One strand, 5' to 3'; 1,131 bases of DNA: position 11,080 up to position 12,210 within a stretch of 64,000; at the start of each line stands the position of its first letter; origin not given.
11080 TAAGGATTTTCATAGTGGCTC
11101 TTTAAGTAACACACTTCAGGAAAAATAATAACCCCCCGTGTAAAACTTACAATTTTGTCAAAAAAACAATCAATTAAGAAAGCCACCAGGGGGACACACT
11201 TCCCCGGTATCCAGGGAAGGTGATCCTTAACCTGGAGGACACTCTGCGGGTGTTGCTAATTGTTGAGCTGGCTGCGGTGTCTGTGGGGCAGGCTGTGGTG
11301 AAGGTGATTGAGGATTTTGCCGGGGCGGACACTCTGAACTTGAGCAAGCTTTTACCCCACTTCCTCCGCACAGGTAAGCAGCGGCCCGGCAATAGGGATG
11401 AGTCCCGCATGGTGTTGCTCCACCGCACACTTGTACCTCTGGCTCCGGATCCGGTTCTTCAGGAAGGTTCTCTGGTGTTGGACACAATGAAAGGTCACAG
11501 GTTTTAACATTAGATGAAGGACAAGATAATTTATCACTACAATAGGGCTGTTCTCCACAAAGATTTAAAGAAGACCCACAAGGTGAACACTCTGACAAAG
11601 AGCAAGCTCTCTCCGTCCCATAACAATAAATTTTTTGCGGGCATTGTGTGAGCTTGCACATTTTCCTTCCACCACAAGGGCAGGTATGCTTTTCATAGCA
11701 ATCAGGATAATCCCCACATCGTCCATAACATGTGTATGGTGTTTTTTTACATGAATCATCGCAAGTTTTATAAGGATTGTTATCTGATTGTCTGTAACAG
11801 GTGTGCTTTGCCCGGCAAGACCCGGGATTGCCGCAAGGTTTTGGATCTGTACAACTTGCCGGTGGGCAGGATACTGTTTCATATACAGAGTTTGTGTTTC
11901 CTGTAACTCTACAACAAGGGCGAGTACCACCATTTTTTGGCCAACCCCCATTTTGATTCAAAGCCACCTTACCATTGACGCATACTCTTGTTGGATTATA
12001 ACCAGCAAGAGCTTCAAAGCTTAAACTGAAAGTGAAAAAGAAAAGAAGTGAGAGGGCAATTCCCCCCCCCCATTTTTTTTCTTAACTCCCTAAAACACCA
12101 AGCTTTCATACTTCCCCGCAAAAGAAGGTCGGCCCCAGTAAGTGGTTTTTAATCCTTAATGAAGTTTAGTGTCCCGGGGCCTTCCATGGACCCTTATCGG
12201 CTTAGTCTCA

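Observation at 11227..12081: Cys-rich secreted protein is separated from its ATG and signal peptide by a G10 tract (candidate phase-variable OFF state)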

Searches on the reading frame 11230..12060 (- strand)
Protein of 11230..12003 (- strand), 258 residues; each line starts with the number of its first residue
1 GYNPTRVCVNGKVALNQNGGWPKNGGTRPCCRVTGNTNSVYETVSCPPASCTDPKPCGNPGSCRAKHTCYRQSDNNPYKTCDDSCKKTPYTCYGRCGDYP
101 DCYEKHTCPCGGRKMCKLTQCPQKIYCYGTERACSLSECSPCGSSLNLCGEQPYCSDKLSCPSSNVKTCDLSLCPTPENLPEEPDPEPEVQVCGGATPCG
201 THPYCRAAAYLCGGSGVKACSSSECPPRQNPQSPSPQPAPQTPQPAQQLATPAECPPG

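Call 40: search_protein_representatives(alignment_id=A2)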
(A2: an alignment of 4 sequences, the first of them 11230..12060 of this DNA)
Query: 4 sequences, 291 profile positions. Proteins with E-value up to 0.001 (for the whole library): 5; up to 1e-10: 4; up to 1e-30: 3. The best 5 are listed.
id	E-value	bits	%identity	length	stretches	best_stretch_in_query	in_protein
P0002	1.2e-98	347.0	-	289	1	1-290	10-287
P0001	2.6e-75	270.4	-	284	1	1-291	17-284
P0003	8.9e-55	203.0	-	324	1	67-290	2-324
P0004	3.0e-11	60.1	-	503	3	3-198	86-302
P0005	4.2e-10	56.4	-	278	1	96-290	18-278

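Call 43: find_encoding_contigs(protein=P0004, flank=10000, max_places=10)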
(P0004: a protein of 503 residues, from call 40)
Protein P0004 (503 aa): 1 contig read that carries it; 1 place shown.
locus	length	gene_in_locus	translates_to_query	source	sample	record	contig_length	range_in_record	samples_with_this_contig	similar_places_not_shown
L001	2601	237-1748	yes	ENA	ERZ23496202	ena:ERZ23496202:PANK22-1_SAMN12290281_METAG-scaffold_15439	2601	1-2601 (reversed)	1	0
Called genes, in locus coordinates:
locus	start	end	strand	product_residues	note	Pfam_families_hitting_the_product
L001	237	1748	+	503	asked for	-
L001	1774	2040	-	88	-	-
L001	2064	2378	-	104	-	-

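Call 45: list_cluster_members(proteins=[P0003, P0004, P0005])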
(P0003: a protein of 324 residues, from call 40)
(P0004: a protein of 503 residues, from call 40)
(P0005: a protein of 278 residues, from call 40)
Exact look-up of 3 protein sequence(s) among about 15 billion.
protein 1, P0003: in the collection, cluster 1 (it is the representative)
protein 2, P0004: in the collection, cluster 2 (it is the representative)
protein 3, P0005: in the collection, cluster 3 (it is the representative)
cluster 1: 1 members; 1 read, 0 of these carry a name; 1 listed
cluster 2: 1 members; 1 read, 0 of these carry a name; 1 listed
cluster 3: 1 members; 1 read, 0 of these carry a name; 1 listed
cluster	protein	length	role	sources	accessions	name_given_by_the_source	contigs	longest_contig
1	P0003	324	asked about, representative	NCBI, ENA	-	-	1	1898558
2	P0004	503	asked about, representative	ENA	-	-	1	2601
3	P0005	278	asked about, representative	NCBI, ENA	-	-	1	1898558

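Call 58: search_protein_families(library=pfam, proteins=[window:11230-12003:-, P0004], max_evalue=10)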
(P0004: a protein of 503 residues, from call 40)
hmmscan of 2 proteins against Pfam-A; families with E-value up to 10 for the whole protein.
window:11230-12003:- (258 aa): 0 families

P0004 (503 aa): 0 families

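Call 59: search_solved_structures(query=A5, max_evalue=10)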
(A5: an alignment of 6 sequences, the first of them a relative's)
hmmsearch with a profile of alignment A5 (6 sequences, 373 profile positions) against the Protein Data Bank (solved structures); distinct sequences matched with E-value up to 10: 0.

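Call 67: predict_structure(alignment_id=A2)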
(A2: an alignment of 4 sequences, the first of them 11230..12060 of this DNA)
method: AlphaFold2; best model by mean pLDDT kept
length: 277 residues; sequences in the alignment: 4
mean_pLDDT: 37.3   pTM: 0.19
mean pLDDT of the five models: 37.3, 34.6, 34.5, 34.2, 30.9
residues with pLDDT >= 90: 0; 70-90: 3; 50-70: 28; < 50: 246
segments of 3 or more residues with pLDDT < 50: 18-24, 29-46, 48-257, 271-275
pLDDT, mean of each block of 10 residues (from residue 1): 69 52 47 44 43 42 37 26 30 33 29 28 29 29 29 29 28 28 27 34 38 39 38 37 41 44 53 46
secondary structure, 60 per line:
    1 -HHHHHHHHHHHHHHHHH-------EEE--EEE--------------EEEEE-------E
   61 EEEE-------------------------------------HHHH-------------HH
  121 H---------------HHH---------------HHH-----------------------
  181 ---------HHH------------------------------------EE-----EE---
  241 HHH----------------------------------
elements in order: H2-18 E26-28 E31-33 E48-52 E60-64 H102-105

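Call 78: find_homologous_proteins(query=A5, max_evalue=0.01)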
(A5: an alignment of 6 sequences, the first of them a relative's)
Query A5 (6 sequences) (503 aa, profile of the alignment): 1 proteins with E <= 0.01 among 5504 candidates.
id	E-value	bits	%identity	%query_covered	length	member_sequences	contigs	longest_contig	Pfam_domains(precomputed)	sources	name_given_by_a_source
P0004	3.3e-127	443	100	100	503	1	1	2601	-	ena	-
